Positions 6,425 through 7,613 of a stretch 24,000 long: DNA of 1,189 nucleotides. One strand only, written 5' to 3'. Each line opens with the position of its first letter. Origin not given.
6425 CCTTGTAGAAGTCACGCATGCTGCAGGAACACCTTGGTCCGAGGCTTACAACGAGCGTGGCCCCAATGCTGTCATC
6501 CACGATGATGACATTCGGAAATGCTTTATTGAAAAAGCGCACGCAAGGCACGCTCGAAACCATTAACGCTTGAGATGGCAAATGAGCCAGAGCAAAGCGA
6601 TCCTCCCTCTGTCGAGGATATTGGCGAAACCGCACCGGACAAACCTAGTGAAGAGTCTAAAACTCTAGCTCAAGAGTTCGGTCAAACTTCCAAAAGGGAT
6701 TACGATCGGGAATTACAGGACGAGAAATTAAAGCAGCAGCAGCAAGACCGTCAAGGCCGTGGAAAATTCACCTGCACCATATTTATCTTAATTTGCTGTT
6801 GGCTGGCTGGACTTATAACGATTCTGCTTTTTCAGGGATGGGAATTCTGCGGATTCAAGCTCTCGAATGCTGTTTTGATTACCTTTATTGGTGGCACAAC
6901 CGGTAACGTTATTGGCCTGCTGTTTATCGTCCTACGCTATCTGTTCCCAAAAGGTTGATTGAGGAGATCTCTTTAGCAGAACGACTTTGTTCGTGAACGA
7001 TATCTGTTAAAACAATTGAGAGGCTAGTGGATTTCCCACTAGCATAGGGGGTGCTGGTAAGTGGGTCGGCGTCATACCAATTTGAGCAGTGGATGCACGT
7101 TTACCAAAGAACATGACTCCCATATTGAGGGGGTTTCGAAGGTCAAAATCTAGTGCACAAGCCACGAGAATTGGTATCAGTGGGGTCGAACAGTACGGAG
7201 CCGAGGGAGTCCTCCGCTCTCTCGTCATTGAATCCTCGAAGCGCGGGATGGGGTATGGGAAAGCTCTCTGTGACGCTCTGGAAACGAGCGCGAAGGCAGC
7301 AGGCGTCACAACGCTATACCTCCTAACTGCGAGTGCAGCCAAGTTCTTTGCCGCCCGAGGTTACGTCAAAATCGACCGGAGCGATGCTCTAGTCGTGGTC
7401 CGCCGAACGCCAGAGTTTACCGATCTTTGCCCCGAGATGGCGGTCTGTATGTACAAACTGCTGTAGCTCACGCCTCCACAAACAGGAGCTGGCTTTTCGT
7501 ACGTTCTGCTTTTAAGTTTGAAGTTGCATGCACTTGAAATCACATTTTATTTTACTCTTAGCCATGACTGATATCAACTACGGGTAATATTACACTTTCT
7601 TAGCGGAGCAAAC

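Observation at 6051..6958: Panacea (DUF4065)-domain protein plus an unrecognised 2-TM protein: candidate toxin-antitoxin or abortive-infection module with a novel membrane effector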

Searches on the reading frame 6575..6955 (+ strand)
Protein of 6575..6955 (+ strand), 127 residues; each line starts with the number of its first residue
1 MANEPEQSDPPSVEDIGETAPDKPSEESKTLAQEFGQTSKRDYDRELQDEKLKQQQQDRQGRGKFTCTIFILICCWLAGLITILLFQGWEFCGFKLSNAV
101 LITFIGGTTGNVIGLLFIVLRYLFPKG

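Call 4: search_protein_families(library=pfam, proteins=[window:6575-6955:+], max_evalue=1)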
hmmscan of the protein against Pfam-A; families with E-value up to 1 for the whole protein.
window:6575-6955:+ (127 aa): 4 families
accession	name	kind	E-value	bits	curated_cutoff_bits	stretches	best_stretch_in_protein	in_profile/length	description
PF11026.13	DUF2721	-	0.037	14.4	28.3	1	44-119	41-117/129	Protein of unknown function (DUF2721)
PF06781.17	CrgA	-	0.15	12.7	24.8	0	42-86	11-53/89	Cell division protein CrgA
PF11188.13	DUF2975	-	0.31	11.4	27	1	76-126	64-118/130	Protein of unknown function (DUF2975)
PF10954.13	DUF2755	-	0.36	11.4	25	0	53-85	12-44/100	Protein of unknown function (DUF2755)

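Call 5: search_protein_families(library=padloc, proteins=[window:6575-6955:+], max_evalue=1)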
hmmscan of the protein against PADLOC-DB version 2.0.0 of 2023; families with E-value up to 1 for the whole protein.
window:6575-6955:+ (127 aa): 0 families

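Call 6: search_protein_families(library=ncbifam, proteins=[window:6575-6955:+], max_evalue=1)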
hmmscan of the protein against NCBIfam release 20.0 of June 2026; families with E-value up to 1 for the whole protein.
window:6575-6955:+ (127 aa): 0 families

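Call 7: search_protein_families(library=phrogs, proteins=[window:6575-6955:+], max_evalue=1)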
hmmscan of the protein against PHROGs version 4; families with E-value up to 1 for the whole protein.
window:6575-6955:+ (127 aa): 3 families
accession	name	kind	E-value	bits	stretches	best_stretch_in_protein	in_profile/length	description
phrog_35754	-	unknown function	0.042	14.6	1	57-126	64-133/160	-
phrog_5346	-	unknown function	0.064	14.1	1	70-125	146-199/201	-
phrog_26171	-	unknown function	0.11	13.4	1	56-124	114-178/190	-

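Call 8: find_homologous_proteins(query=window:6575-6955:+, max_evalue=0.01)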
Query window:6575-6955:+ (127 aa): 2 proteins with E <= 0.01 among 10 candidates.
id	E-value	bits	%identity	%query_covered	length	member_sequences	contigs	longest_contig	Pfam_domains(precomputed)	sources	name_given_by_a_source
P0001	1.3e-80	286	100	100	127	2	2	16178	-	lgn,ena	-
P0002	6.1e-37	144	85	51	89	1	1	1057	-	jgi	-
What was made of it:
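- Tried and rejected: It returned only ORF2 itself and one fragment (call 8), which wrongly suggested an orphan.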

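Call 12: find_encoding_contigs(protein=P0002, flank=5000)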
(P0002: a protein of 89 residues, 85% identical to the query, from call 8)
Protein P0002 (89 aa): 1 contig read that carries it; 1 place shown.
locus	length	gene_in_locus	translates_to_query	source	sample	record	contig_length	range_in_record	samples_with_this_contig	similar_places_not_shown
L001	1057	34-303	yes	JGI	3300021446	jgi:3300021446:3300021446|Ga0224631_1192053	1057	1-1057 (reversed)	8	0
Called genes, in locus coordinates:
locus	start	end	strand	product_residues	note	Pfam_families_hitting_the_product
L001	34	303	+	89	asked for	-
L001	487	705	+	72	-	-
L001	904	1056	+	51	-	?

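Call 13: find_encoding_contigs(protein=P0001, flank=10000)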
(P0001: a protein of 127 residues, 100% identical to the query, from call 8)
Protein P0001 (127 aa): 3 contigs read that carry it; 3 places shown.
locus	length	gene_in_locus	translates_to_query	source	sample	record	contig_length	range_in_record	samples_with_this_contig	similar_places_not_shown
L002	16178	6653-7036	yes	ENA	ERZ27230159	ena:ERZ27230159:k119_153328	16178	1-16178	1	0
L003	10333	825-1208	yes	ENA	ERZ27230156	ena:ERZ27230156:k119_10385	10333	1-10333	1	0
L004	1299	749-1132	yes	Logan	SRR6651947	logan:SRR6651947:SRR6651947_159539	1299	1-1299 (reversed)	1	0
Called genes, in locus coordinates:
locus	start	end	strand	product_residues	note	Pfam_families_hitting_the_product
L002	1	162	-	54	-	?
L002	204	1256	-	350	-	PF01118:Semialdhyde_dh, PF22698:Semialdhyde_dhC_1, PF02774:Semialdhyde_dhC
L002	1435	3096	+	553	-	PF00926:DHBP_synthase, PF00925:GTP_cyclohydro2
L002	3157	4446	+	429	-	PF00723:Glyco_hydro_15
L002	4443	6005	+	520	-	PF00999:Na_H_Exchanger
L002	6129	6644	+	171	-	PF13274:SocA_Panacea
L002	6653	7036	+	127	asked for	-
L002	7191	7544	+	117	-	PF13508:Acetyltransf_7 (weak), PF00583:Acetyltransf_1 (weak)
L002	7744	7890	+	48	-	PF04545:Sigma70_r4 (weak), PF01381:HTH_3 (weak), PF13560:HTH_31 (weak)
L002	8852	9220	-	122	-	-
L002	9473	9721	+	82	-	-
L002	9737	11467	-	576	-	PF04966:OprB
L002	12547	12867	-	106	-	PF00893:Multi_Drug_Res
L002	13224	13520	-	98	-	PF08712:Nfu_N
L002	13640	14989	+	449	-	PF02386:TrkH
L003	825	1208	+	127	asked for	-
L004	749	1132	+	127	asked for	-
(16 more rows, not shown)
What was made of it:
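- Checked: Both are called as genes in identical metagenome contigs (call 13).
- Identical copies occur in three independent assemblies (call 13).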

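Call 16: search_protein_representatives(protein=window:6575-6955:+)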
Query: 127 residues. Proteins with E-value up to 0.001 (for the whole library): 1880; up to 1e-10: 260; up to 1e-30: 0. The best 150 are listed.
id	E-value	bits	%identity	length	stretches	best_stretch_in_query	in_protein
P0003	4.1e-23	97.9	45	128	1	9-126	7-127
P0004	9.7e-21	90.2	42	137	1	24-126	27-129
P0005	1.0e-19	86.9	44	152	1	22-126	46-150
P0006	3.7e-19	85.1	42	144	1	18-126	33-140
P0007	8.4e-19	84.0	52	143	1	37-126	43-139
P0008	1.4e-17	80.0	40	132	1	7-126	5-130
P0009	1.5e-17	79.9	37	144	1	8-125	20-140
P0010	2.3e-17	79.3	46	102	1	35-126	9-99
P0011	2.9e-17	79.0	44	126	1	34-126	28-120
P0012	4.5e-17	78.4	43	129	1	25-126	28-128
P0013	7.3e-17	77.7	36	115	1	11-125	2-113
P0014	1.2e-16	77.0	48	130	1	52-126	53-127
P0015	2.4e-16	76.0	45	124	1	39-126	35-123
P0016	2.5e-16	76.0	44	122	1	20-126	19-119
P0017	4.1e-16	75.3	50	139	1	45-126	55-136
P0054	2.8e-14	69.3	42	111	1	46-126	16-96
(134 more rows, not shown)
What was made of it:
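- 6575..6958 (+): panT: small membrane toxin of the E. coli PanT (T3)-like family, 127 aa. 1,880 representative homolog clusters (call 16).
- It has 1,880 representative clusters at E<=1e-3 and 260 at E<=1e-10 (call 16).
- Tried and rejected: The exhaustive HMMER search corrected this (call 16).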

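Call 28: find_homologous_proteins(query=A1, max_evalue=0.00001)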
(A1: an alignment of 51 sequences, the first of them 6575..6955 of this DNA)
Query A1 (51 sequences) (127 aa, profile of the alignment): 537 proteins with E <= 0.00001 among 5603 candidates; the best 120 are listed.
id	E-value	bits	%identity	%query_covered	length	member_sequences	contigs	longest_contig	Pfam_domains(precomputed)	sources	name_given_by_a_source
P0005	5.7e-39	151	43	83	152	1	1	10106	-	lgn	-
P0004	7.0e-38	147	37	95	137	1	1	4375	-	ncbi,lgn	-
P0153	1.4e-37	146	39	82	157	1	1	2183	-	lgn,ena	-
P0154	2.1e-36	142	42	83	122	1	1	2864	-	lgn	-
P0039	5.9e-36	141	40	93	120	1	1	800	-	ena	-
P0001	7.7e-36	140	100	100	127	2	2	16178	-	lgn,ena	-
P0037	1.1e-35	140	38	83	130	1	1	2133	-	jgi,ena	-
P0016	1.6e-35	140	41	83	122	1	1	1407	-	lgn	-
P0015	1.9e-35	139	47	67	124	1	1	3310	-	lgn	-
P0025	3.8e-35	138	42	90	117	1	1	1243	-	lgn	-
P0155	5.3e-35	138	35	95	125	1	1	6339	-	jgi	jgi:uncharacterized hydantoinase/oxoprolinase family protein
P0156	6.3e-35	138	42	71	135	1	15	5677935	-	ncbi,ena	-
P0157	8.8e-35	137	37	88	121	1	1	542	-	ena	-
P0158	1.2e-34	137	37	88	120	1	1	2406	-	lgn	-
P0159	2.1e-34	136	37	83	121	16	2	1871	-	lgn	-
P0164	2.9e-34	135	46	67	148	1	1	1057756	-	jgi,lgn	jgi:hypothetical protein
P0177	1.7e-33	133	37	91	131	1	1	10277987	-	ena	-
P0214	5.9e-32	128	34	94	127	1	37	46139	-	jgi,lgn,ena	jgi:hypothetical protein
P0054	8.4e-32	127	42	64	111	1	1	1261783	-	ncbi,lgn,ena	-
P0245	5.5e-31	125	41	81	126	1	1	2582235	-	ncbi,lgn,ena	-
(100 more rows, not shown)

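Call 29: find_encoding_contigs(protein=P0156, flank=3000, max_places=2)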
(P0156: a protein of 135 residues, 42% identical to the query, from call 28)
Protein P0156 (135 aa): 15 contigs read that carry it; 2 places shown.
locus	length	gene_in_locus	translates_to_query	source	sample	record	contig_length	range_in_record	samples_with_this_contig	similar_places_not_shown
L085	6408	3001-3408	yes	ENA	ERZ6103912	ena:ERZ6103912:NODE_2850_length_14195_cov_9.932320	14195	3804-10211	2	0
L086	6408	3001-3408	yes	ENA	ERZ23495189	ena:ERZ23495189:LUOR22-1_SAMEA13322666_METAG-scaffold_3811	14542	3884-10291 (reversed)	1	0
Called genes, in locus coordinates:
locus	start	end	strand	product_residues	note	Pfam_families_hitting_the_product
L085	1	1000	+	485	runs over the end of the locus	PF27312:BilD_N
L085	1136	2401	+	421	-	PF01381:HTH_3, PF12844:HTH_19, PF13560:HTH_31, PF06114:Peptidase_M78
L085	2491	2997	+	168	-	PF13274:SocA_Panacea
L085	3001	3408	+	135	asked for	-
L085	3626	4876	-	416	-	PF00144:Beta-lactamase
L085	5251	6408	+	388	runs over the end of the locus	PF01053:Cys_Met_Meta_PP, PF00155:Aminotran_1_2 (weak)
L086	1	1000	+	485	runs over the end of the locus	PF27312:BilD_N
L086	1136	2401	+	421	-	PF01381:HTH_3, PF12844:HTH_19, PF13560:HTH_31, PF06114:Peptidase_M78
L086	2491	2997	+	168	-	PF13274:SocA_Panacea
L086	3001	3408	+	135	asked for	-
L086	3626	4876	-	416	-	PF00144:Beta-lactamase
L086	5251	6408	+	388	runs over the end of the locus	PF01053:Cys_Met_Meta_PP, PF00155:Aminotran_1_2 (faint), PF06838:Met_gamma_lyase (faint)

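Call 30: find_encoding_contigs(protein=P0164, flank=3000, max_places=1)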
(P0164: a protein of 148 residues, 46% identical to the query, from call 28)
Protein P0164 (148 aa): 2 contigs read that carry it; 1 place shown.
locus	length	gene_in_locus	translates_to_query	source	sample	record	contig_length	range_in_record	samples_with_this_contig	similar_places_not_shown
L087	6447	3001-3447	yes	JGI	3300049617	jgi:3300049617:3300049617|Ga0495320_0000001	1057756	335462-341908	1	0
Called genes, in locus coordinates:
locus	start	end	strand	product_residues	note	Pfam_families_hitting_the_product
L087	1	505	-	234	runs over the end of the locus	PF24481:CT398_CC, PF02591:Zn_ribbon_9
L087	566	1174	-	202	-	PF00677:Lum_binding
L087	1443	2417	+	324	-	PF12760:Zn_ribbon_IS1595, PF12762:DDE_Tnp_IS1595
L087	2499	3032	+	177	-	PF13274:SocA_Panacea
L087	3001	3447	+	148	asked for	-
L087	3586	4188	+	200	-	-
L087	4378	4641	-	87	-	-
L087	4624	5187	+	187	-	PF07352:Phage_Mu_Gam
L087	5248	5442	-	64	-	-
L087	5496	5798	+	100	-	-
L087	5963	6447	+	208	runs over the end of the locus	-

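Call 31: find_encoding_contigs(protein=P0177, flank=3000, max_places=1)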
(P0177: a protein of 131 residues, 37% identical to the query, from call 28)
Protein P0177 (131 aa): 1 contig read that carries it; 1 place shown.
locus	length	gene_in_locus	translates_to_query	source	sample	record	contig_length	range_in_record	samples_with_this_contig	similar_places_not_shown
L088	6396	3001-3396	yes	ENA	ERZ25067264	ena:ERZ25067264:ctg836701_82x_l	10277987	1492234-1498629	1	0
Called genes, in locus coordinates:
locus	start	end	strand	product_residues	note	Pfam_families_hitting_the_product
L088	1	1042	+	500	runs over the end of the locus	-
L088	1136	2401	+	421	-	PF01381:HTH_3, PF12844:HTH_19, PF13560:HTH_31, PF06114:Peptidase_M78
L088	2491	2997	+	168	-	PF13274:SocA_Panacea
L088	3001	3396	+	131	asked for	-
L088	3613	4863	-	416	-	PF00144:Beta-lactamase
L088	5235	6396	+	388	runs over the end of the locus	PF01053:Cys_Met_Meta_PP, PF00155:Aminotran_1_2 (faint), PF06838:Met_gamma_lyase (faint)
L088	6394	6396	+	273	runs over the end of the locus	PF00795:CN_hydrolase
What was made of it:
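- In some loci the pair follows an HTH+Peptidase_M78 gene (calls 29, 31).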

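Call 32: find_encoding_contigs(protein=P0054, flank=3000, max_places=1)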
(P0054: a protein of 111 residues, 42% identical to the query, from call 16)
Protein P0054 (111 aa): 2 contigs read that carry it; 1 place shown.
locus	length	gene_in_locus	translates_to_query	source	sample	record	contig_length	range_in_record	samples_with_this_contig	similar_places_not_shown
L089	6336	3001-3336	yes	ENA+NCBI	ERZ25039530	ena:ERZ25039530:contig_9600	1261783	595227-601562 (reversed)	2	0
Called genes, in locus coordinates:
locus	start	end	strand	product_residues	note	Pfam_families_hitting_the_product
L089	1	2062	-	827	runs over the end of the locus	-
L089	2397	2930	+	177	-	PF13274:SocA_Panacea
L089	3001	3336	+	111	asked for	-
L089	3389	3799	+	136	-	PF04120:Iron_permease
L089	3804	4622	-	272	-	-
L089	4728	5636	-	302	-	-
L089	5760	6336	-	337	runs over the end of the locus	PF08240:ADH_N, PF00107:ADH_zinc_N, PF13602:ADH_zinc_N_2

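Call 33: find_encoding_contigs(protein=P0245, flank=3000, max_places=1)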
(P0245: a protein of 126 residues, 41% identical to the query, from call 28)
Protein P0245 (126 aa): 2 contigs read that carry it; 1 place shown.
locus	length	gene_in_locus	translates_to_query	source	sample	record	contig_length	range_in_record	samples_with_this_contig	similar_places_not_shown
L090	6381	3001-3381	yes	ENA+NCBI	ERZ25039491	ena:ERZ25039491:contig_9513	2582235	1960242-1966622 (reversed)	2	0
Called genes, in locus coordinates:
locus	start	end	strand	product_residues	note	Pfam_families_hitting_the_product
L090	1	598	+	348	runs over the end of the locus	PF16268:DUF4921 (weak)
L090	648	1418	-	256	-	PF00378:ECH_1, PF16113:ECH_2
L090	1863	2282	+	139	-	-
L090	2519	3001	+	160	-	PF13274:SocA_Panacea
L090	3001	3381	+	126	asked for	-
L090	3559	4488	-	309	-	PF12760:Zn_ribbon_IS1595, PF12762:DDE_Tnp_IS1595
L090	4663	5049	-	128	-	-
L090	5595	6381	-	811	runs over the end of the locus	PF00133:tRNA-synt_1, PF09334:tRNA-synt_1g, PF13603:tRNA-synt_1_2, PF00133:tRNA-synt_1, PF08264:Anticodon_1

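Call 34: find_encoding_contigs(protein=P0214, flank=3000, max_places=2)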
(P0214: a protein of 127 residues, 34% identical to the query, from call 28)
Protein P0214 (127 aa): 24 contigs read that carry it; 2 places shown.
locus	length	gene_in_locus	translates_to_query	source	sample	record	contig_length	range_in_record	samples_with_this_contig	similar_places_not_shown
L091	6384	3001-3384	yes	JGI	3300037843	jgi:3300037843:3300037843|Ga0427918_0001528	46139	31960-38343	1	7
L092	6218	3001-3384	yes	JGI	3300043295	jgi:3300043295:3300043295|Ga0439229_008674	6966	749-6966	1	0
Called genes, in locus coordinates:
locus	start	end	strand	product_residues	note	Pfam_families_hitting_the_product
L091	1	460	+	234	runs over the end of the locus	-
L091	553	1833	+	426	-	PF05958:tRNA_U5-meth_tr, PF02475:TRM5-TYW2_MTfase (weak), PF03602:Cons_hypoth95 (weak)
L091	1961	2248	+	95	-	-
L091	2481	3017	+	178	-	PF13274:SocA_Panacea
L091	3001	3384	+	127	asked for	-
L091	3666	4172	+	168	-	PF16694:Cytochrome_P460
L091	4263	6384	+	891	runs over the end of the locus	PF13567:DUF4131, PF03772:Competence, PF00753:Lactamase_B, PF12706:Lactamase_B_2 (weak)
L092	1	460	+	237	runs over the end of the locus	-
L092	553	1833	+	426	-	PF05958:tRNA_U5-meth_tr, PF02475:TRM5-TYW2_MTfase (weak), PF03602:Cons_hypoth95 (weak)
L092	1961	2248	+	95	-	-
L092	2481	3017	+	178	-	PF13274:SocA_Panacea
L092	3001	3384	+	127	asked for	-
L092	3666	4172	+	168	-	PF16694:Cytochrome_P460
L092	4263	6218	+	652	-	?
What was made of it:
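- The patchy, mobile distribution with varying flanks is typical of TA modules (calls 29-34).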

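Call 40: find_related_loci(query=A2, collection=viral_contigs, flank=5000)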
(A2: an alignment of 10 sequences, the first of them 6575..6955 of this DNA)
Query A2 (127 aa) in viral_contigs; peptide patterns used: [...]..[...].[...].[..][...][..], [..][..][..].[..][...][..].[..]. (x = any residue, [..] = any of these).
62 stretches matched a pattern; 4 encode a relative of the query (tblastn E <= 1e-3); 4 distinct loci.
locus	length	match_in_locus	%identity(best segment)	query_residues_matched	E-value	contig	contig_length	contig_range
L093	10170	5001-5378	35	1-124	7e-19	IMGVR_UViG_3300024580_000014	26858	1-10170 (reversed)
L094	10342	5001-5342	31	21-127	2e-15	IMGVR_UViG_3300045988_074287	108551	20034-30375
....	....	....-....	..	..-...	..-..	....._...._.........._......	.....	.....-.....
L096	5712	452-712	32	39-125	3e-12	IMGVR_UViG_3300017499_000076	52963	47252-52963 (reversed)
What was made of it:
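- Tried and rejected: A tighter alignment worked only for viral contigs (call 40).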

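Call 46: search_dna_similar(query=window:6575-6955:+, collection=phages, mode=protein, max_rows=20, max_evalue=0.1)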
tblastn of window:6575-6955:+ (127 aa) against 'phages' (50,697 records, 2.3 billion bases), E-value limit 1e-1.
No match.
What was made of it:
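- tblastn of ORF2 against 50,697 phage genomes finds nothing (call 46).
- Tried and rejected: Phage genomes. tblastn of ORF2 against the phage genome collection found no match (call 46).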

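Call 69: predict_structure(alignment_id=A4)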
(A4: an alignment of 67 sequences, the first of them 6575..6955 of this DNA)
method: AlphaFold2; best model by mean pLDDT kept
length: 127 residues; sequences in the alignment: 67
mean_pLDDT: 83.0   pTM: 0.51
mean pLDDT of the five models: 83.0, 82.4, 81.0, 77.2, 72.8
residues with pLDDT >= 90: 46; 70-90: 61; 50-70: 18; < 50: 2
segments of 3 or more residues with pLDDT < 50: none
pLDDT, mean of each block of 10 residues (from residue 1): 61 64 77 82 90 81 84 94 92 91 94 91 78
secondary structure, 60 per line:
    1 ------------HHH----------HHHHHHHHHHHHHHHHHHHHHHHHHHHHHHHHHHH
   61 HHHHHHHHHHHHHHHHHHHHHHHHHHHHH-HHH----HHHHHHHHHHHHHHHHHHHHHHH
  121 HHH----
elements in order: H26-89 H98-123
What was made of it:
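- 6575..6760 (+): panT cytoplasmic N-terminal region. Residues 1-25 are disordered and acidic. Residues 26-62 form a helix ending in the conserved QD..R.K juxtamembrane motif. This is the inferred PanA-binding region. AF2 model, pLDDT 83, helix 26-89 (call 69).
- The AF2 model (pLDDT 83) shows a disordered tail, one long helix at 26-89 and a second helix at 98-123 (call 69).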

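Call 72: fold_search(model_id=the predicted structure, library=pdb)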
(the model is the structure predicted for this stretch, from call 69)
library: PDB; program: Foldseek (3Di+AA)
matches with E <= 10: 0; with E <= 0.001: 0
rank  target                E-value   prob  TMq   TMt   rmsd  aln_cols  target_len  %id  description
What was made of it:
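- Tried and rejected: Foldseek of the AF2 model against the PDB found no match (call 72).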

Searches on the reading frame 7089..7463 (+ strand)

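Call 4: search_protein_families(library=pfam, proteins=[window:7089-7463:+], max_evalue=1)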
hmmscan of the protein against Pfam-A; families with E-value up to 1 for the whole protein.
window:7089-7463:+ (125 aa): 4 families
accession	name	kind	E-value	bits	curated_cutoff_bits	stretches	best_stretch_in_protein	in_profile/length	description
PF13508.13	Acetyltransf_7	-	2.9e-07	31.2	27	1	27-93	14-83/84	Acetyltransferase (GNAT) domain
PF00583.31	Acetyltransf_1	-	1.9e-06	28.6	20.7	1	36-92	54-116/116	Acetyltransferase (GNAT) family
PF13673.13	Acetyltransf_10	-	0.00085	19.7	23.6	1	37-97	49-112/128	Acetyltransferase (GNAT) domain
PF08445.16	FR47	-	0.16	12.4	22.1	1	40-94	22-79/86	FR47-like protein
